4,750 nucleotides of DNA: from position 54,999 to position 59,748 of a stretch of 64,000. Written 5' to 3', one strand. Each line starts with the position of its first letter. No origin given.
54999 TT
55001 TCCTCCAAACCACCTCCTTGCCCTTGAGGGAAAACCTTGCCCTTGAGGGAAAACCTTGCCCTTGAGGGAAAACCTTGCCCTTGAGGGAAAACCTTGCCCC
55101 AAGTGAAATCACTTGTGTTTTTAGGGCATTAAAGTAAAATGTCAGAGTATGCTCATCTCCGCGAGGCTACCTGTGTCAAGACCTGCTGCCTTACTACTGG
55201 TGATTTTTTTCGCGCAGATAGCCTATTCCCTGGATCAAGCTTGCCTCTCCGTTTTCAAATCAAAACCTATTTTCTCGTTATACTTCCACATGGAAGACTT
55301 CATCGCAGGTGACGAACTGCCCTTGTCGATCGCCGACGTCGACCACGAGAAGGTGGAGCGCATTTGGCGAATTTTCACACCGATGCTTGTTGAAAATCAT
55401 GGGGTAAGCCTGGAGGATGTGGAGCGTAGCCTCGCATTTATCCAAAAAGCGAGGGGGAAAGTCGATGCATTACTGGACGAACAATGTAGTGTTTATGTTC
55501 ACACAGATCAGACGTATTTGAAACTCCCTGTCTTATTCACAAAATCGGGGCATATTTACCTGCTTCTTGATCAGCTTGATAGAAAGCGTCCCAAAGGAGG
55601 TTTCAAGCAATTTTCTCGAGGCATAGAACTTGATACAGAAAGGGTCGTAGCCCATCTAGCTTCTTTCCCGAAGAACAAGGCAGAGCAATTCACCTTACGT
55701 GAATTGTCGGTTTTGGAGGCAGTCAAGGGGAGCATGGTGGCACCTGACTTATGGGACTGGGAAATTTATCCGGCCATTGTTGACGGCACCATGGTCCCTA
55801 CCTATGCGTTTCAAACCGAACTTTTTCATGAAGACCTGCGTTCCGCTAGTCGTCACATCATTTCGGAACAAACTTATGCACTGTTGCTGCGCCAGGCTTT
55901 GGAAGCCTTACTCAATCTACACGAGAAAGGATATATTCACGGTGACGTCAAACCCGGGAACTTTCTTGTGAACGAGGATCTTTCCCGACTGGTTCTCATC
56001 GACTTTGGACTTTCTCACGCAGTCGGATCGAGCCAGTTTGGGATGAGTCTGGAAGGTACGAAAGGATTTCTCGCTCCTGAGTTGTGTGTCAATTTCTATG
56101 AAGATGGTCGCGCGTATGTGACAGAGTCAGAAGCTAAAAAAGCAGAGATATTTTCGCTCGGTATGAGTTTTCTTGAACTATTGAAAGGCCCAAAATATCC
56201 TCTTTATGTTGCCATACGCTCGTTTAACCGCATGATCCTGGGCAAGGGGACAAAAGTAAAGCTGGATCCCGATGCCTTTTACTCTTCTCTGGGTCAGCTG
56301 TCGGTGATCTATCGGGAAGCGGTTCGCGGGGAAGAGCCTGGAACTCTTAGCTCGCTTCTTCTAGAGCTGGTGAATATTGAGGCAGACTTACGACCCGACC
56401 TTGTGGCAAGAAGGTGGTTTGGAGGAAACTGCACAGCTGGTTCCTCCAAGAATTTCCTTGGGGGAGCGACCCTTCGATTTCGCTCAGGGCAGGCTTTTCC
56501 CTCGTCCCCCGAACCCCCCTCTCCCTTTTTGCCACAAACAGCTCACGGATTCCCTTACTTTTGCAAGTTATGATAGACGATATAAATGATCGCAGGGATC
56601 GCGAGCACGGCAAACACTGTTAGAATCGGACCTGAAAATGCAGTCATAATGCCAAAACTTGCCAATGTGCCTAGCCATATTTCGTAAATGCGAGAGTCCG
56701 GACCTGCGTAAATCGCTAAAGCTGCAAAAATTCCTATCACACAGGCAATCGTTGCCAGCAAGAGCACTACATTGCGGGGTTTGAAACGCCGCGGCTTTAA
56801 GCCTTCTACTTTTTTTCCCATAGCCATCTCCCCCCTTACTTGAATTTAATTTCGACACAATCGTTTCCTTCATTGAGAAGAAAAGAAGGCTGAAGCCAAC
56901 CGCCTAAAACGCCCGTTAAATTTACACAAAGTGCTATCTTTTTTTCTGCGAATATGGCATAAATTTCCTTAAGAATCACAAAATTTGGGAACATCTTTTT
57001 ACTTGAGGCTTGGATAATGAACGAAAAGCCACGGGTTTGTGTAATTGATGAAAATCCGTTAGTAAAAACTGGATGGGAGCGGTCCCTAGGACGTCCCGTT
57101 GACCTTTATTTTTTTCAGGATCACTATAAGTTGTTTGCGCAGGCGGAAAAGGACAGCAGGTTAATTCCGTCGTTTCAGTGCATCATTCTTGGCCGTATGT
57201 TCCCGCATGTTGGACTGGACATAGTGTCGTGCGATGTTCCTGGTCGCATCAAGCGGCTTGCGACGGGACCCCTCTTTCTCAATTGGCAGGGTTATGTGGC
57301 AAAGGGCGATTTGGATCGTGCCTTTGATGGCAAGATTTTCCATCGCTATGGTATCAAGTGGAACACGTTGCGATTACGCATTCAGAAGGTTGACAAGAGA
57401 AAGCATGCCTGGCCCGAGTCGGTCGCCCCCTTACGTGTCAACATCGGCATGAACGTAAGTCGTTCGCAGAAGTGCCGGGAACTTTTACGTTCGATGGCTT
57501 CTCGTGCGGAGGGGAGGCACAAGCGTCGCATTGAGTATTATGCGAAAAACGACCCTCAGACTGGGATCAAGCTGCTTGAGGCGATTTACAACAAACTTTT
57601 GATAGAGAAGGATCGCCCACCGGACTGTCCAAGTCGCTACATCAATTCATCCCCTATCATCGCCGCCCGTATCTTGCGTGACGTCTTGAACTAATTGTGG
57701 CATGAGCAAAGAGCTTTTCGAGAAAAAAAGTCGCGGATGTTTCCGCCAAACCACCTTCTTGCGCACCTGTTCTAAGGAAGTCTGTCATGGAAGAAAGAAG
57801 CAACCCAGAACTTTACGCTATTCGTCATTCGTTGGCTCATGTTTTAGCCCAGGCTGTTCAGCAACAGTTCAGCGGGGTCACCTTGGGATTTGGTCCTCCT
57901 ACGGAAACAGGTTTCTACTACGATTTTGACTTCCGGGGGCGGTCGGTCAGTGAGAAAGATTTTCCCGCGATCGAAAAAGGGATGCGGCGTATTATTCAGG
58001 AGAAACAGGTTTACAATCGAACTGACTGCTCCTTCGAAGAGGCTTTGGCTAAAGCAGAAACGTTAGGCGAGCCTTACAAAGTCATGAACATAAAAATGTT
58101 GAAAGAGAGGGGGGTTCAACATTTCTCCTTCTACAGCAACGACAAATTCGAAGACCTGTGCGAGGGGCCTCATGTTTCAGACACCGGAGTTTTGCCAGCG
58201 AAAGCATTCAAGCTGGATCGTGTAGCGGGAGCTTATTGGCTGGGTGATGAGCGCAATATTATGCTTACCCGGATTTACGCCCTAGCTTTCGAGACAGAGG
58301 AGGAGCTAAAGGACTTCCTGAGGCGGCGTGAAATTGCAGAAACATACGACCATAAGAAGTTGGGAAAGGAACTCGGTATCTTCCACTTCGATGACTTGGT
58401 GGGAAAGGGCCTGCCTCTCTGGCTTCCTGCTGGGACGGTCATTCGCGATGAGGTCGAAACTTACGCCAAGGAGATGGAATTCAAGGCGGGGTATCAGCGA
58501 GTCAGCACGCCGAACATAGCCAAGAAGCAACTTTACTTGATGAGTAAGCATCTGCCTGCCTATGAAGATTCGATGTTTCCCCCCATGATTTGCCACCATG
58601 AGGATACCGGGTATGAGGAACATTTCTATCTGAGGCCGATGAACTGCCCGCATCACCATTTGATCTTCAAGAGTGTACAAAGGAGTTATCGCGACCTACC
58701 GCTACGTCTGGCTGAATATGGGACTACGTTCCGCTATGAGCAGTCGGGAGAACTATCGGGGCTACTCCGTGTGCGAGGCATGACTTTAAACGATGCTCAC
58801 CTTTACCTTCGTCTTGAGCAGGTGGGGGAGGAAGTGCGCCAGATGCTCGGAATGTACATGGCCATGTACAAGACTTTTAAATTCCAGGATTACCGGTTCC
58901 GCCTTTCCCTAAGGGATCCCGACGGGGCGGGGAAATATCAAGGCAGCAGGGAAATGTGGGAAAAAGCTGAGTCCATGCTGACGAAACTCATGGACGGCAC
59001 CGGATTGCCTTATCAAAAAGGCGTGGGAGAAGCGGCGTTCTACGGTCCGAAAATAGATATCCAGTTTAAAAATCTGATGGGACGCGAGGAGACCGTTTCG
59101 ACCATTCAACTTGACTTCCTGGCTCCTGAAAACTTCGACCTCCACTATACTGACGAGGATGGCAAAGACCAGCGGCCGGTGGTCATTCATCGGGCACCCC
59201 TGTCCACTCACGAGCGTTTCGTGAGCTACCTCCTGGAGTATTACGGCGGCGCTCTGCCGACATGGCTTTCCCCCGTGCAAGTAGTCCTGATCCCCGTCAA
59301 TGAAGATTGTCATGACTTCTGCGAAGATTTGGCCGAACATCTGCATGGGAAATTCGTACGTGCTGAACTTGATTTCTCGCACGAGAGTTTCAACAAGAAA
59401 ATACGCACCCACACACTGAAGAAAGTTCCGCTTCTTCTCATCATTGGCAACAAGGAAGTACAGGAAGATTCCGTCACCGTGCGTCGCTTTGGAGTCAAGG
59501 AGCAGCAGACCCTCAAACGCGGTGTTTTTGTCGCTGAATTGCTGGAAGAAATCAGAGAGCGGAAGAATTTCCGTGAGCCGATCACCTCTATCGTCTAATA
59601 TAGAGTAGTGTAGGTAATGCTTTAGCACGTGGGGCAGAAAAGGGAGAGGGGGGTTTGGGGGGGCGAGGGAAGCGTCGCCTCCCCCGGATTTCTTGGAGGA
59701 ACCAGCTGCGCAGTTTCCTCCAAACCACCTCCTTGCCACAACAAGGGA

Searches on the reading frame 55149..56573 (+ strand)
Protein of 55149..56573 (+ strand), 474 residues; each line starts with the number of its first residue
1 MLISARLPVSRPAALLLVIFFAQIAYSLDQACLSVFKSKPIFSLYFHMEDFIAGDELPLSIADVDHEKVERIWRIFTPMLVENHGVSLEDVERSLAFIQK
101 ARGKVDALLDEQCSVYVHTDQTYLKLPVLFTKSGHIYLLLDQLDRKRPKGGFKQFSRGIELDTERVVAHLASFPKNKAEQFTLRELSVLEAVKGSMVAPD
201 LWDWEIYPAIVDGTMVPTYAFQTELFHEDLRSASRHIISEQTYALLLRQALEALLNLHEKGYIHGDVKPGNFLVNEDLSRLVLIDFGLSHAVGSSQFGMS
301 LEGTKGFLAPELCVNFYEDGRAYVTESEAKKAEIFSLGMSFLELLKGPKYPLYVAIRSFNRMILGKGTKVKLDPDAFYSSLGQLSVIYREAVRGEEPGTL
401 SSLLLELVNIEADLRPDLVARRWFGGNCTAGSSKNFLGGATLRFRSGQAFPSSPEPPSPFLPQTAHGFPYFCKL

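Call 18: search_protein_families(library=pfam, proteins=[window:55149-56573:+], max_evalue=0.00001)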
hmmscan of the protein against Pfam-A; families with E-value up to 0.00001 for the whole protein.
window:55149-56573:+ (474 aa): 2 families
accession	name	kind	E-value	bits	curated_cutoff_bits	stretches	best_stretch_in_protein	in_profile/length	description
PF00069.31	Pkinase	-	1.7e-19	70.7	31.7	1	150-347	10-193/263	Protein kinase domain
PF03109.22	ABC1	-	9.7e-06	25.3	22.9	0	256-292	182-217/244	ABC1 atypical kinase-like domain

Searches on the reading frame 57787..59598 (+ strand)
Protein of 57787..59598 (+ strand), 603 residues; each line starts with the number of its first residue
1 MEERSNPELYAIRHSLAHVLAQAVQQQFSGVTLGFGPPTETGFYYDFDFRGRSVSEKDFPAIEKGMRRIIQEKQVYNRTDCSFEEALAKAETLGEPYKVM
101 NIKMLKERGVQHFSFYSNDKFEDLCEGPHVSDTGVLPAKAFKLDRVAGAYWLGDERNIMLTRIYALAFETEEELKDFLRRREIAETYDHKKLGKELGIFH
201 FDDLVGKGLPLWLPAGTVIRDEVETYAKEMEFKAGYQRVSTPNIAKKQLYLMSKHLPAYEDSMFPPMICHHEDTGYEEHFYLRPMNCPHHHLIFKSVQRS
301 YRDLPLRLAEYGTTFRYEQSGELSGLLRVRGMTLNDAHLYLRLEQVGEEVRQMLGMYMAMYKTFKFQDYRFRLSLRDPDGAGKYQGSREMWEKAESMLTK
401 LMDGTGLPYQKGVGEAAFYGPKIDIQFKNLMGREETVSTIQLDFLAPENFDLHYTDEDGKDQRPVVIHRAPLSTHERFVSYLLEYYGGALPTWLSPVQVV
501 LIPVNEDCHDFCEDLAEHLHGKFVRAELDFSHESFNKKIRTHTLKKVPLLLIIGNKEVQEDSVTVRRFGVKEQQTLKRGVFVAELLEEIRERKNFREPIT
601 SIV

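Call 18: search_protein_families(library=pfam, proteins=[window:57787-59598:+], max_evalue=0.00001)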
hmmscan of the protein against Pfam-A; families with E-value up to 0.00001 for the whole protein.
window:57787-59598:+ (603 aa): 3 families
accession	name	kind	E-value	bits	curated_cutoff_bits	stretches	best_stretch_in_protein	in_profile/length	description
PF00587.30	tRNA-synt_2b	-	1.5e-35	123.3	29.3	1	277-485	8-178/179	tRNA synthetase class II core domain (G, H, P, S and T)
PF03129.25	HGTP_anticodon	-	5.7e-21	74.9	21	1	498-587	1-93/94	Anticodon binding domain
PF07973.19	tRNA_SAD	-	8.5e-07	29.3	24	1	116-164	4-44/44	Threonyl and Alanyl tRNA synthetase second additional domain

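Call 46: find_homologous_proteins(query=window:57787-59598:+, max_evalue=1e-50)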
Query window:57787-59598:+ (603 aa): 8000 proteins with E <= 1e-50 among 8000 candidates; the best 120 are listed.
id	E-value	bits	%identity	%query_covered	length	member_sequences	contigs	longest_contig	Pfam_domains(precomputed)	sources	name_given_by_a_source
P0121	2.1e-295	999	70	100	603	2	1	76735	PF03129.26,PF00587.31,PF07973.20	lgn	-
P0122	5.8e-292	988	70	100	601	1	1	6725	PF03129.26,PF00587.31,PF07973.20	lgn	-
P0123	8.5e-291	984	69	100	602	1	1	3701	PF03129.26,PF00587.31,PF07973.20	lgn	-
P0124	3.6e-285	965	68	100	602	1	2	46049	PF03129.26,PF00587.31,PF07973.20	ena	-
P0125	1.0e-281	954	69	99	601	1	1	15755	PF03129.26,PF00587.31,PF07973.20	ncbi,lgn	-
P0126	6.8e-278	941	65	100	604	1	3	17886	PF03129.26,PF00587.31,PF07973.20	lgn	-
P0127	2.0e-277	940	67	100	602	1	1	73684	PF03129.26,PF00587.31,PF07973.20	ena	-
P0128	2.7e-275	933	65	100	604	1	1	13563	PF03129.26,PF00587.31,PF07973.20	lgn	-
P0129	4.7e-272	922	65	100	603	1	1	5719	PF03129.26,PF00587.31,PF07973.20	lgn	-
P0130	8.4e-272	921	65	99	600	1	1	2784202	PF03129.26,PF00587.31,PF07973.20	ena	-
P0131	3.0e-265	899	63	99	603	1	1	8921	PF03129.26,PF00587.31,PF07973.20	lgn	-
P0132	4.7e-264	895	63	100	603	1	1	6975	PF03129.26,PF00587.31,PF07973.20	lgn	-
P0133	2.8e-262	890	63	100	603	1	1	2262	PF03129.26,PF00587.31,PF07973.20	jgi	jgi:threonyl-tRNA synthetase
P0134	1.0e-261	888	64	99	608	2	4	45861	PF03129.26,PF00587.31,PF07973.20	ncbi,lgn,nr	ncbi:MAG: threonine--tRNA ligase [Oligoflexales bacterium]|nr:threonine--tRNA ligase [Oligoflexales 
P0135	1.3e-258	877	61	99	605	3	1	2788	PF03129.26,PF00587.31,PF07973.20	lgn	-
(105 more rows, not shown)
